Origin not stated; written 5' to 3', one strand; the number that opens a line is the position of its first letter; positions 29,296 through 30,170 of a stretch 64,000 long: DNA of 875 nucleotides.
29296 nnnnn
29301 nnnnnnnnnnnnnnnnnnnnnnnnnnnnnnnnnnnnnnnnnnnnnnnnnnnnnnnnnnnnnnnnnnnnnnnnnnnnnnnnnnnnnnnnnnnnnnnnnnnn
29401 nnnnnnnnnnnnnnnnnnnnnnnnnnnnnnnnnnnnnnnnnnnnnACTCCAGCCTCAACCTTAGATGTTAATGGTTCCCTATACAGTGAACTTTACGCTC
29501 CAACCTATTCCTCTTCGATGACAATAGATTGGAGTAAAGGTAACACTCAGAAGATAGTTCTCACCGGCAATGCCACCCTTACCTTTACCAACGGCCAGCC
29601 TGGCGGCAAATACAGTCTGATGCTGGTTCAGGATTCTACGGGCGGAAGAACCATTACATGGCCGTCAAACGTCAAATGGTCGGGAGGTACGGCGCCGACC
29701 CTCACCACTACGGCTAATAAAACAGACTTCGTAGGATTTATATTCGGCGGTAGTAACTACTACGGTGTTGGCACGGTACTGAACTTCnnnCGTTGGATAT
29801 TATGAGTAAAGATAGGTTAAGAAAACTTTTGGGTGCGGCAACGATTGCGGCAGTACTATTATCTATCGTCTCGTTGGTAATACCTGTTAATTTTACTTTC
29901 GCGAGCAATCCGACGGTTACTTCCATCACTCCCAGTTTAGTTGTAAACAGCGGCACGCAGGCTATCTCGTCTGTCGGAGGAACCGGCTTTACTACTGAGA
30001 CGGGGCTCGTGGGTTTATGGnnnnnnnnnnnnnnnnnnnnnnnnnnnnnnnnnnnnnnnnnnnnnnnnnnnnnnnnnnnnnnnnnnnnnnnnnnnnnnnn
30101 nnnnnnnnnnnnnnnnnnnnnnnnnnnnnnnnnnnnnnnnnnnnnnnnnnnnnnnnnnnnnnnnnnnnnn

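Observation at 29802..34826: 1,675-aa DUF2341/LamG modular giant protein embedded at the head of the type IV pilus locus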

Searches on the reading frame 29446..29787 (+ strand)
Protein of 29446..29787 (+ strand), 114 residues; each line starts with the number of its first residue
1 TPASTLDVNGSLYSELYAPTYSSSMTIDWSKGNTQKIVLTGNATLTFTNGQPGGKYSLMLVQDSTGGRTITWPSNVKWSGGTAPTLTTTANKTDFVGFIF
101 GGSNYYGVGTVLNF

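Call 80: find_related_loci(query=A4, collection=metagenome_contigs, flank=8000)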
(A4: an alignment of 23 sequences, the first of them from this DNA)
Query A4 (114 aa) in metagenome_contigs; peptide patterns used: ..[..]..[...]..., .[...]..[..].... (x = any residue, [..] = any of these).
600 stretches matched a pattern (row limit reached: there are more); 542 encode a relative of the query (tblastn E <= 1e-3); the best 80 are kept; 80 distinct loci.
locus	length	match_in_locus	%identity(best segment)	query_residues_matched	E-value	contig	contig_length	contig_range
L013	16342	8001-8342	56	1-114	4e-36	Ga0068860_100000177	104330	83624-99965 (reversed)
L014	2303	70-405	53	1-111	4e-34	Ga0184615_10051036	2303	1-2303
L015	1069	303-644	55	3-114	6e-35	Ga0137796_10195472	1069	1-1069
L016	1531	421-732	50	1-107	1e-33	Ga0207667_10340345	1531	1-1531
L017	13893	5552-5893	50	8-114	4e-31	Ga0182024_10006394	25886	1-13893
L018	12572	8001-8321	55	1-107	2e-31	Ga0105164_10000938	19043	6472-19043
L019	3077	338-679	48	2-114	6e-31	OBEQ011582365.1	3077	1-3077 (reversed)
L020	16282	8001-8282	52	14-107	3e-30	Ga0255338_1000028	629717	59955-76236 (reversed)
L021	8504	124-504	46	1-114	2e-29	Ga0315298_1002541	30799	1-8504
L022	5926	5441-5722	56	22-114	9e-30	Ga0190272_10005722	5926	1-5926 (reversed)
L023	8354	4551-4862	52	1-105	8e-29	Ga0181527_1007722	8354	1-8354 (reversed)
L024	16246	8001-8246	59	27-107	3e-28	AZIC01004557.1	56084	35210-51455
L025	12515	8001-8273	57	23-114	8e-28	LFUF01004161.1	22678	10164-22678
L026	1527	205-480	57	22-114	4e-27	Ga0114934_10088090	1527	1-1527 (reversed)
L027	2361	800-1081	55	7-105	8e-27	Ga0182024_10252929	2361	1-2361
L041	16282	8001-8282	51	13-106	1e-24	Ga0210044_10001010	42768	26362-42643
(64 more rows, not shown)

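Call 81: find_related_loci(query=A4, collection=viral_contigs, flank=8000)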
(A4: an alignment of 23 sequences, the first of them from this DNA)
Query A4 (114 aa) in viral_contigs; peptide patterns used: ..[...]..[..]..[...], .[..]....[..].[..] (x = any residue, [..] = any of these).
600 stretches matched a pattern (row limit reached: there are more); 563 encode a relative of the query (tblastn E <= 1e-3); the best 80 are kept; 80 distinct loci.
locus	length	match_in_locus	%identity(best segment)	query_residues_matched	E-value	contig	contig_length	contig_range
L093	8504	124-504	46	1-114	4e-29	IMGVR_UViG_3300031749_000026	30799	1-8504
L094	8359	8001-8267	53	23-111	8e-27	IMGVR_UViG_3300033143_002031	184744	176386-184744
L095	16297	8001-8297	47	8-107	2e-26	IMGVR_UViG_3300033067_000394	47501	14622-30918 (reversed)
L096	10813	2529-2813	54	14-108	1e-25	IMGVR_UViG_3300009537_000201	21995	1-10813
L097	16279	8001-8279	51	23-114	2e-25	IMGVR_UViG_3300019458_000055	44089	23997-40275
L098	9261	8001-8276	56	22-114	2e-24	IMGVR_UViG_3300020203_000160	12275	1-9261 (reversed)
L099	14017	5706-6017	50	6-108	1e-24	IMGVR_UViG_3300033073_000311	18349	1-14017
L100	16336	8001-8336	42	1-107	5e-24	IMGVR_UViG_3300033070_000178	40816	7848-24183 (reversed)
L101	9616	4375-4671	47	15-114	1e-23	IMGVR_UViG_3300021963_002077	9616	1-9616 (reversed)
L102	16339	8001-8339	42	1-107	3e-23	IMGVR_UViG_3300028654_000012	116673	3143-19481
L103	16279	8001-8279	52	27-114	4e-23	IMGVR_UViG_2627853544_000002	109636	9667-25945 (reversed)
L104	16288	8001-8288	44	11-106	5e-23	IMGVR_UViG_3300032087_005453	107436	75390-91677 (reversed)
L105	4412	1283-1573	45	17-114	9e-23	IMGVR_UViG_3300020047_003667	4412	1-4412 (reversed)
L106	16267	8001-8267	50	8-96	1e-22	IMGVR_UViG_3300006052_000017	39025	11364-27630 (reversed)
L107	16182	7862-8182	40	1-107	2e-22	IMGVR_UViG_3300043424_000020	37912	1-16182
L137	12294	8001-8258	49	22-108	7e-21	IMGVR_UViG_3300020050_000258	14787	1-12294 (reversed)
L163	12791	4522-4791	43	17-107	8e-20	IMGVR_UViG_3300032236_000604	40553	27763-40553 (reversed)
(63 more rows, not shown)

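Call 86: search_protein_families(library=phrogs, proteins=[L137:5982-8282:+, L137:8296-10338:+, L105:983-1579:+, L105:1593-3659:+, L163:3970-4815:+, L163:4782-8306:+], max_evalue=0.00001)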
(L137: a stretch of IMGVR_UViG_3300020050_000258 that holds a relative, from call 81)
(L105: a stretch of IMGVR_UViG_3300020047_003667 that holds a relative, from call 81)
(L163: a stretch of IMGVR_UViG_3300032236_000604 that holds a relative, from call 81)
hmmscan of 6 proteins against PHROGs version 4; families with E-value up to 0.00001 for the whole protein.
L137:5982-8282:+ (767 aa): 18 families
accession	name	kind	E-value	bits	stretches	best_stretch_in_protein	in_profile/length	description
phrog_27782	-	unknown function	9.4e-44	151.1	1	206-409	119-305/644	-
phrog_2647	-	head and packaging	5.2e-38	132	1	230-420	78-274/336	head decoration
phrog_38058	-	tail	1.3e-35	123.8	2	524-606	441-523/708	tail fiber protein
phrog_30390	-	unknown function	5.1e-31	108.9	2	280-448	544-730/766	-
phrog_16867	-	unknown function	4.7e-30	105.7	2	262-377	71-187/631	-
phrog_24595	-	head and packaging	1.4e-28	101.2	1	248-405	30-201/325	virion structural protein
phrog_17264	-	unknown function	3.3e-21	76.6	1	269-372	1-107/147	-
phrog_11518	-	tail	4.7e-20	72.4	1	252-757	148-536/812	tail fiber protein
phrog_14570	-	unknown function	7.6e-17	62.1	1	252-368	151-273/540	-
phrog_2824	-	head and packaging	6.2e-15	55.2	1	237-420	909-1091/1151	virion structural protein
phrog_35823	-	unknown function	1.6e-14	53.9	1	488-606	185-303/1152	-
phrog_29482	-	unknown function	2.3e-13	50.9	1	442-609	112-267/477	-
phrog_5181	-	unknown function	3.3e-11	43.2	1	402-546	182-308/763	-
phrog_5596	-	unknown function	1.9e-09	37.8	1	675-762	359-448/451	-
phrog_26630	-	tail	2.1e-08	34.2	1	464-604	119-259/506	tail fiber protein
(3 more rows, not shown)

L137:8296-10338:+ (681 aa): 12 families
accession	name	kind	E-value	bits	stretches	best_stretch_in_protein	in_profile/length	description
phrog_24074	-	unknown function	7.1e-93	313.4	3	490-676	441-624/892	-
phrog_3545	-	unknown function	1.8e-91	308.8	3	481-678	765-979/1115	-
phrog_13163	-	tail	8.5e-68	230.1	3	482-675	528-717/976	baseplate wedge subunit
phrog_8510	-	head and packaging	1.2e-56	193.2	2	32-405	508-837/1348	virion structural protein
phrog_701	-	head and packaging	4.7e-51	172.9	3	488-675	4042-4222/6136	virion structural protein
phrog_1469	-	tail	1.2e-50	172.7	3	490-674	525-704/2607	baseplate wedge subunit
phrog_38322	-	unknown function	3.7e-47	162.3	3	494-677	319-505/506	-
phrog_19601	-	tail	4.6e-45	154.3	3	16-281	1725-1990/2043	baseplate wedge subunit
phrog_18802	-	head and packaging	7.8e-41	139.8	2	494-675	830-1004/3007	virion structural protein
phrog_32294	-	tail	5e-27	94.1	2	490-675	428-607/2435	baseplate wedge subunit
phrog_14220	-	unknown function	7.6e-09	36.1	0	154-213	110-167/401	-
phrog_37978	-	unknown function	1.3e-07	31.9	0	549-672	228-364/564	-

L105:983-1579:+ (199 aa): 4 families
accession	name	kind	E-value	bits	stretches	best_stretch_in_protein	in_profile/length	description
phrog_9017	-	tail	5.4e-12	47.3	1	79-197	45-158/159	tail fiber protein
phrog_5596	-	unknown function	1.7e-09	38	1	107-193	359-447/451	-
phrog_7760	-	tail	1.1e-06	29.7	1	96-194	120-219/223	tail fiber protein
phrog_24774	-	unknown function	9.4e-06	26.6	0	104-191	156-250/258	-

L105:1593-3659:+ (689 aa): 11 families
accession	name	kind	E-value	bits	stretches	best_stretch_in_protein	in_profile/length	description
phrog_24074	-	unknown function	3.6e-93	314.4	3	486-682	443-622/892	-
phrog_3545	-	unknown function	1.1e-90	306.1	3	466-687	755-980/1115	-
phrog_13163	-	tail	1.4e-66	226.1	3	294-468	557-728/976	baseplate wedge subunit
phrog_8510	-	head and packaging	3.7e-53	181.7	2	37-422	504-865/1348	virion structural protein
phrog_701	-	head and packaging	5.5e-49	166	3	277-469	4058-4234/6136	virion structural protein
phrog_1469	-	tail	5.9e-48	163.8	3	484-683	525-705/2607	baseplate wedge subunit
phrog_38322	-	unknown function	2.8e-46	159.4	3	285-457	326-503/506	-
phrog_18802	-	head and packaging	4.3e-46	157.2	3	291-469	844-1016/3007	virion structural protein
phrog_19601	-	tail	7.7e-43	147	3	480-683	640-825/2043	baseplate wedge subunit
phrog_32294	-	tail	1.4e-34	119.1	2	261-471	417-623/2435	baseplate wedge subunit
phrog_37978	-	unknown function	3.1e-14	53.8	2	365-471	266-378/564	-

L163:3970-4815:+ (282 aa): 3 families
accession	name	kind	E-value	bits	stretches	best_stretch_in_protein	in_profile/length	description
phrog_5596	-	unknown function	4.6e-09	36.5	1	177-278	345-448/451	-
phrog_9017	-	tail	3e-08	35.1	1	186-281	55-158/159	tail fiber protein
phrog_7760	-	tail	9.8e-08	33.1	1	176-279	116-220/223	tail fiber protein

L163:4782-8306:+ (1175 aa): 11 families
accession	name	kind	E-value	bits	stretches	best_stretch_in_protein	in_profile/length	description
phrog_3545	-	unknown function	2.1e-91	308.6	5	719-950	746-979/1115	-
phrog_24074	-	unknown function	1.8e-67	229.3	4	765-946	449-622/892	-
phrog_8510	-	head and packaging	8.3e-58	197.1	3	64-433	524-851/1348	virion structural protein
phrog_13163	-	tail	2.2e-51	175.8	4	765-959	544-729/976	baseplate wedge subunit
phrog_38322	-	unknown function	4.7e-39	135.6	2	776-947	334-503/506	-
phrog_701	-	head and packaging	1.5e-37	128.1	4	555-703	4065-4222/6136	virion structural protein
phrog_1469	-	tail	5.2e-33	114.2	3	335-478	566-707/2607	baseplate wedge subunit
phrog_19601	-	tail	1.3e-26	93.2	2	320-479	670-828/2043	baseplate wedge subunit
phrog_18802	-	head and packaging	1.3e-24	86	2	556-702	849-1003/3007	virion structural protein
phrog_32294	-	tail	1.5e-12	46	1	552-701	446-605/2435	baseplate wedge subunit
phrog_14220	-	unknown function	5.4e-08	33.3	0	553-684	48-167/401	-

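Call 87: search_protein_families(library=pfam, proteins=[L137:5982-8282:+, L137:8296-10338:+, L105:1593-3659:+, L163:4782-8306:+, L041:8725-9858:+, L024:10554-14888:+, L024:4032-8267:+], max_evalue=0.001)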
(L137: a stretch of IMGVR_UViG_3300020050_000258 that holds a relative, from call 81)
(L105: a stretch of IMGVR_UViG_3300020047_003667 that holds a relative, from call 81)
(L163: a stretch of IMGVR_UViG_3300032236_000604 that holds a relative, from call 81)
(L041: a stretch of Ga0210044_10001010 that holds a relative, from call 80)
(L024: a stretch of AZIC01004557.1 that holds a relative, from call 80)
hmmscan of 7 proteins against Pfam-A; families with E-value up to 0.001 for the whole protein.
L137:5982-8282:+ (767 aa): 0 families

L137:8296-10338:+ (681 aa): 3 families
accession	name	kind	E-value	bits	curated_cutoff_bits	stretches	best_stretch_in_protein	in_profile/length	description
PF13385.13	Laminin_G_3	-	4.7e-57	192.8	27.6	3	512-657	2-140/151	Concanavalin A-like lectin/glucanases superfamily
PF06439.18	3keto-disac_hyd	-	4.4e-06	27.3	26.8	0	547-625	67-153/187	3-keto-disaccharide hydrolase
PF02210.31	Laminin_G_2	-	0.00017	22.5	22.9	0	561-658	20-124/126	Laminin G domain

L105:1593-3659:+ (689 aa): 3 families
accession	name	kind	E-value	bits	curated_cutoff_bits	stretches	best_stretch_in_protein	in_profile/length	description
PF13385.13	Laminin_G_3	-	9.1e-43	146.4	27.6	3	295-439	1-140/151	Concanavalin A-like lectin/glucanases superfamily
PF06439.18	3keto-disac_hyd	-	9.5e-05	22.9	26.8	0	128-179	100-147/187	3-keto-disaccharide hydrolase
PF02210.31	Laminin_G_2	-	0.00015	22.6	22.9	0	368-438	40-122/126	Laminin G domain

L163:4782-8306:+ (1175 aa): 4 families
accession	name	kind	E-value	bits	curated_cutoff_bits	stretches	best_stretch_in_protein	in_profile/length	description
PF13385.13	Laminin_G_3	-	5e-68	228.4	27.6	5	90-238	3-139/151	Concanavalin A-like lectin/glucanases superfamily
PF02210.31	Laminin_G_2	-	0.00012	23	22.9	0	175-239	51-123/126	Laminin G domain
PF06439.18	3keto-disac_hyd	-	0.00013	22.5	26.8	0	619-664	118-163/187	3-keto-disaccharide hydrolase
PF00054.30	Laminin_G_1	-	0.00075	20.2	24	0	616-660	43-87/131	Laminin G domain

L041:8725-9858:+ (378 aa): 1 family
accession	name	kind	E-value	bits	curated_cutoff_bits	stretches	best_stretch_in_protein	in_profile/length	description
PF13385.13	Laminin_G_3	-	8.6e-19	68.6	27.6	1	176-342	1-150/151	Concanavalin A-like lectin/glucanases superfamily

L024:10554-14888:+ (1445 aa): 2 families
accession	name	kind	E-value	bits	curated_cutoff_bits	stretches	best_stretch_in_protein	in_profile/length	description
PF10102.14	DUF2341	-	1.1e-44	151.2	23.4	4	564-640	1-82/84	Domain of unknown function (DUF2341)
PF13385.13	Laminin_G_3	-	3.8e-10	40.6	27.6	1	190-333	5-145/151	Concanavalin A-like lectin/glucanases superfamily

L024:4032-8267:+ (1412 aa): 0 families

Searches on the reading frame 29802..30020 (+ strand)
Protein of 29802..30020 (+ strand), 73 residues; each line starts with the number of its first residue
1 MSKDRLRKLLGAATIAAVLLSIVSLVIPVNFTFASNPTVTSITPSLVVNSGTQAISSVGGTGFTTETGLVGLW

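Call 56: search_protein_families(library=pfam, proteins=[window:29802-30020:+], max_evalue=1)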
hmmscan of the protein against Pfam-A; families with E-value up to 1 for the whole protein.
window:29802-30020:+ (73 aa): 0 families
